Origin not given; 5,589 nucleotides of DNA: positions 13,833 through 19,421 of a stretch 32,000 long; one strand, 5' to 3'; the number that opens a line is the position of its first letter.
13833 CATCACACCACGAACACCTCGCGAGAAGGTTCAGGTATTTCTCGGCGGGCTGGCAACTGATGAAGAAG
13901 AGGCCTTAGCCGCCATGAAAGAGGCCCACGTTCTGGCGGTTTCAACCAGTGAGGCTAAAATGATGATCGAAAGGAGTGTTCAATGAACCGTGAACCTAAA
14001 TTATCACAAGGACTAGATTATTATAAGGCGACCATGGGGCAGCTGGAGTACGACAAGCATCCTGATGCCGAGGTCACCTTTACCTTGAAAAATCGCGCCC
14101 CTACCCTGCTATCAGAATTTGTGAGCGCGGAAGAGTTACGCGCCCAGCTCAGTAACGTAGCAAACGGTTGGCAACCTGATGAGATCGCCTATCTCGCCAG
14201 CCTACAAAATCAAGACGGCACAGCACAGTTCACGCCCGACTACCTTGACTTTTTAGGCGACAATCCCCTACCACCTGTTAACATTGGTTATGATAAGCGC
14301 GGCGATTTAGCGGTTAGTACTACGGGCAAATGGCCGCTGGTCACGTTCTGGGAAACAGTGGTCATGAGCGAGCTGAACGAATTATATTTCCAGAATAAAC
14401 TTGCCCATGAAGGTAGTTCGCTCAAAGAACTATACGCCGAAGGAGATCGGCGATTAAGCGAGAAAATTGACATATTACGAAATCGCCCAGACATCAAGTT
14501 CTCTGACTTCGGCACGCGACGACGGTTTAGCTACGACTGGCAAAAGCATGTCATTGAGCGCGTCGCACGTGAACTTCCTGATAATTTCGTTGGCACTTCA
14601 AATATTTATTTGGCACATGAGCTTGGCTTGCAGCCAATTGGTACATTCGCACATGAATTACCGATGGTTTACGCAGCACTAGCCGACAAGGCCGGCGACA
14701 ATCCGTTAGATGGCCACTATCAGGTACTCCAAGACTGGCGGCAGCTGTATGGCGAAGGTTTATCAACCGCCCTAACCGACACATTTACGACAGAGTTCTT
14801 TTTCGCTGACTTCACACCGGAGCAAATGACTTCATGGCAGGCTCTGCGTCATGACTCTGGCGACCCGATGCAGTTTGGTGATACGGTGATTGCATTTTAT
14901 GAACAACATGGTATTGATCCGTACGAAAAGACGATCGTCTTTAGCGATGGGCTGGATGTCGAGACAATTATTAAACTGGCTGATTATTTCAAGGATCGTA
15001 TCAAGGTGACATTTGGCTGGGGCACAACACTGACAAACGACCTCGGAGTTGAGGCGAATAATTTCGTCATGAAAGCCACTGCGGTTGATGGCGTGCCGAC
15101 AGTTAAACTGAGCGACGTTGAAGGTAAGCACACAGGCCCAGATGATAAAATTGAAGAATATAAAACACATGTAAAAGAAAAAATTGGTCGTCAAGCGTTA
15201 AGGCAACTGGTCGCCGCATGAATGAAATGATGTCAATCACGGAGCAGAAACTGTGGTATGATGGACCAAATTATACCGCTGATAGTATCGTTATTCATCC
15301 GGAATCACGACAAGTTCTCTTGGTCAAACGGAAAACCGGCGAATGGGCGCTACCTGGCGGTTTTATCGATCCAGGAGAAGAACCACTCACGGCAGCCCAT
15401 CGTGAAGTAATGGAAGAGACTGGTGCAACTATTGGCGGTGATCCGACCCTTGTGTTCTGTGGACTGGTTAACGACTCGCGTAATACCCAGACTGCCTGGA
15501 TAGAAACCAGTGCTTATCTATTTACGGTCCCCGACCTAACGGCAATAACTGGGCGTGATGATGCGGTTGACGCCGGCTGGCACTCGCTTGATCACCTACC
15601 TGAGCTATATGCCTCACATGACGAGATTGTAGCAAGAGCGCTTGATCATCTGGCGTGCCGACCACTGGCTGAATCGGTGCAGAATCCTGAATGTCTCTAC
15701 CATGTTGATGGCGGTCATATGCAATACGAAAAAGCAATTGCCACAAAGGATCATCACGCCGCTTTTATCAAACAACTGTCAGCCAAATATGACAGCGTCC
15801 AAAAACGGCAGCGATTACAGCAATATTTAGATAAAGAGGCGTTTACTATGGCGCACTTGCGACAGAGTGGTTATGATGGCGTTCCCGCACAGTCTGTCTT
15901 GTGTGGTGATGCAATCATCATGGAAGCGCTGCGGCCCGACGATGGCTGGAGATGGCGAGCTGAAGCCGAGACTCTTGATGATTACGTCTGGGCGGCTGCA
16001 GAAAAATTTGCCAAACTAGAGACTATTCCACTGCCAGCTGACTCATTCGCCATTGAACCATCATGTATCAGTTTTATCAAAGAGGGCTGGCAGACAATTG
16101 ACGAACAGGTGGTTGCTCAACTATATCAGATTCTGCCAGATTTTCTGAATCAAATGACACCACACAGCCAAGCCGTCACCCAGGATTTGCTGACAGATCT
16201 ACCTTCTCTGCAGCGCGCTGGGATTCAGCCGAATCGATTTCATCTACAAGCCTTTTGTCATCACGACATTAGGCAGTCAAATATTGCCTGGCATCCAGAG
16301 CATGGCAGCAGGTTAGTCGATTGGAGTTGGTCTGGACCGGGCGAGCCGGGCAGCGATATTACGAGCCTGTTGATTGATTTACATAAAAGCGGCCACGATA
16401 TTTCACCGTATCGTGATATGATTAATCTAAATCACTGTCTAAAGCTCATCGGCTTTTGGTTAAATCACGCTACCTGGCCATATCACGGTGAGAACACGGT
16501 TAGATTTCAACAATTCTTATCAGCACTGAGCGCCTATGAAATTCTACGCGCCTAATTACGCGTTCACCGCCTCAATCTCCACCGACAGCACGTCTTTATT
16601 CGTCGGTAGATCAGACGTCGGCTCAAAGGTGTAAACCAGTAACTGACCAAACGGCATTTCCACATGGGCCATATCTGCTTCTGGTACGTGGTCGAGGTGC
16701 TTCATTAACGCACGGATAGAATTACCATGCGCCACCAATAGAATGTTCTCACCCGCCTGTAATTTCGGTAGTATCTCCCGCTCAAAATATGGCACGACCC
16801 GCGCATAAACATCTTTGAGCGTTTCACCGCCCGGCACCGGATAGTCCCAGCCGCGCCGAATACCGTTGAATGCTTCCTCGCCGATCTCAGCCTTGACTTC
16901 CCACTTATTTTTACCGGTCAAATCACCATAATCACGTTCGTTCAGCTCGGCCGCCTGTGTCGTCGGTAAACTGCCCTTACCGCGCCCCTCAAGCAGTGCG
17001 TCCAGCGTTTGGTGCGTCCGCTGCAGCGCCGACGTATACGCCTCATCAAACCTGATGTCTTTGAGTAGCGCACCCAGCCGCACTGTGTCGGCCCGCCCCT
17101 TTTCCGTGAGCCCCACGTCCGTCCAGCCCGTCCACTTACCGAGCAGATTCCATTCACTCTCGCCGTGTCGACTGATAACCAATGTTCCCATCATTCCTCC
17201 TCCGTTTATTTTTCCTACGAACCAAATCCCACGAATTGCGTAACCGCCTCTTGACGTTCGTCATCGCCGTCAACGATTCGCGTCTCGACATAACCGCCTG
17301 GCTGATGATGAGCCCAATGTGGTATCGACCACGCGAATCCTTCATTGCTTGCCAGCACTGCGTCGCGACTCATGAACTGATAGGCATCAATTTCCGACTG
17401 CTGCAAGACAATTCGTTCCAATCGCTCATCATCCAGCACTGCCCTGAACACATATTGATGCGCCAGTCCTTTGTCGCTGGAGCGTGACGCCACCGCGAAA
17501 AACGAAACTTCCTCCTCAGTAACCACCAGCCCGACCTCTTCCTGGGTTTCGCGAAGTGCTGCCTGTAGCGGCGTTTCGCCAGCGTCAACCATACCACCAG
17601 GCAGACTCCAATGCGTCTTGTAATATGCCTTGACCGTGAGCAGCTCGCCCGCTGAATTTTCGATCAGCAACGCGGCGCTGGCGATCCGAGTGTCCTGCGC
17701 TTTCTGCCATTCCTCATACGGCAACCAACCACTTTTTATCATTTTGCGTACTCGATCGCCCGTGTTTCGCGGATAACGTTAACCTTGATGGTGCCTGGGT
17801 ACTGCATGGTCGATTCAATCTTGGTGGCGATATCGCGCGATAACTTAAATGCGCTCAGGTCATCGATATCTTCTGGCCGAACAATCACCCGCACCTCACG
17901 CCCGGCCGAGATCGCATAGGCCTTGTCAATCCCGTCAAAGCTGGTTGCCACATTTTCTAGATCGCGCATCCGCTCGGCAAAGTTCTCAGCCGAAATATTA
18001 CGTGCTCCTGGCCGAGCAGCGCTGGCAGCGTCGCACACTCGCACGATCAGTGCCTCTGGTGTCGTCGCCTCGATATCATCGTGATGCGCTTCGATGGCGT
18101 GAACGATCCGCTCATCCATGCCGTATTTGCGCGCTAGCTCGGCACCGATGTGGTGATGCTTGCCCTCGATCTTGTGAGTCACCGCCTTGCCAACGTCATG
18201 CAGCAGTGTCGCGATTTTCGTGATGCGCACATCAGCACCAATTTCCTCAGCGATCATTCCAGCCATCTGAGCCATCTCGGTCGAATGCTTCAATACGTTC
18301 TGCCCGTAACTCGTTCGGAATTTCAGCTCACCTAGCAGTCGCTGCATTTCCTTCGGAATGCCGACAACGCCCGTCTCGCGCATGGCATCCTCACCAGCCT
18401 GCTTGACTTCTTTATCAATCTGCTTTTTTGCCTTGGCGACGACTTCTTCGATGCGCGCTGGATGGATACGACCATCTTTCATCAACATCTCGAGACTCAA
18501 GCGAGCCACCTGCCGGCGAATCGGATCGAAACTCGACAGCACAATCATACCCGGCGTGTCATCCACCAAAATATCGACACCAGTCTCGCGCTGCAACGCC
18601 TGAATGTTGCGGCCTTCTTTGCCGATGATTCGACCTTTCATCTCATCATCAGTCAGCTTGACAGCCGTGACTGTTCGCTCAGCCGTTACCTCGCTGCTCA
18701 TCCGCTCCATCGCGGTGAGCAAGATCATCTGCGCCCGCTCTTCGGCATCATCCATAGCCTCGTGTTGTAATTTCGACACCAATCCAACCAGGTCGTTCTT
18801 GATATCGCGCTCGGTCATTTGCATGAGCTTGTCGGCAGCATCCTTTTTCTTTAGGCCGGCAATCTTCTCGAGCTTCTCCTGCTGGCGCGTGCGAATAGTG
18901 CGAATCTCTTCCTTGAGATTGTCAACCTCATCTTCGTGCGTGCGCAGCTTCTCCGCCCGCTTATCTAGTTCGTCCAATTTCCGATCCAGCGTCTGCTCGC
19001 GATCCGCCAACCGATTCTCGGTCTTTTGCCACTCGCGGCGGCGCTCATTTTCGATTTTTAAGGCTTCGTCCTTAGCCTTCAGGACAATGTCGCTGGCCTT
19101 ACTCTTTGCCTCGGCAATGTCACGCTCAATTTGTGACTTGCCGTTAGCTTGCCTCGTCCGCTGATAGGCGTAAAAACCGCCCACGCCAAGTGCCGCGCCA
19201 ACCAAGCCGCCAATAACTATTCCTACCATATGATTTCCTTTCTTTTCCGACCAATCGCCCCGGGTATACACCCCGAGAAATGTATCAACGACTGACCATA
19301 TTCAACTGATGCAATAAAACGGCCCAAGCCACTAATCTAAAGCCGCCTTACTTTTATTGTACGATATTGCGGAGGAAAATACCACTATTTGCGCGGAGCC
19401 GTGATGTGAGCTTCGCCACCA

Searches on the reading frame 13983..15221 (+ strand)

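Call 89: search_protein_families(library=pfam, proteins=[window:13983-15221:+], max_evalue=0.0001)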
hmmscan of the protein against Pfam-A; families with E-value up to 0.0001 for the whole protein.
window:13983-15221:+ (412 aa): 2 families
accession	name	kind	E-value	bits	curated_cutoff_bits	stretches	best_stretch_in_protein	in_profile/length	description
PF04095.22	NAPRTase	-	1.7e-54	185.5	20.8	1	171-385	1-211/239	Nicotinate phosphoribosyltransferase (NAPRTase) family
PF17767.7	NAPRTase_N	-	3.7e-13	50.3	32.6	1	12-132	4-125/125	Nicotinate phosphoribosyltransferase (NAPRTase) N-terminal domain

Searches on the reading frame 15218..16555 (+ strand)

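Call 89: search_protein_families(library=pfam, proteins=[window:15218-16555:+], max_evalue=0.0001)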
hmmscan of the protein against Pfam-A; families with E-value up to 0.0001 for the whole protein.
window:15218-16555:+ (445 aa): 2 families
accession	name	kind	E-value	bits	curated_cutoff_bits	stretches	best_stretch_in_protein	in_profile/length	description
PF00293.34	NUDIX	-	4.2e-18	66.1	21.1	1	22-139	6-132/134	NUDIX domain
PF01636.29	APH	-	5.5e-07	30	23.2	1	199-387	32-212/239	Phosphotransferase enzyme family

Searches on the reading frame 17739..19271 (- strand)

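Call 89: search_protein_families(library=pfam, proteins=[window:17739-19271:-], max_evalue=0.0001)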
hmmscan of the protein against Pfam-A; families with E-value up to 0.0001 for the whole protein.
window:17739-19271:- (510 aa): 5 families
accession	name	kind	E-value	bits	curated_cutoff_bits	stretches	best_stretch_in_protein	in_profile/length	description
PF12072.13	RNase_Y_N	-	8.5e-26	91.1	32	1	16-194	4-200/201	RNase Y N-terminal region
PF01966.28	HD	-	3.2e-18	66.6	22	1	326-418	1-115/116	HD domain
PF00013.35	KH_1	-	8.6e-08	32.3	21.5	1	209-253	8-57/66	KH domain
PF08668.18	HDOD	-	5.7e-07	29.6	22.9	0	324-366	93-136/196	HDOD domain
PF13083.13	KH_KhpA-B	-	3e-05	24.3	32.1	0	188-227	15-55/73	KhpA/KhpB, KH domain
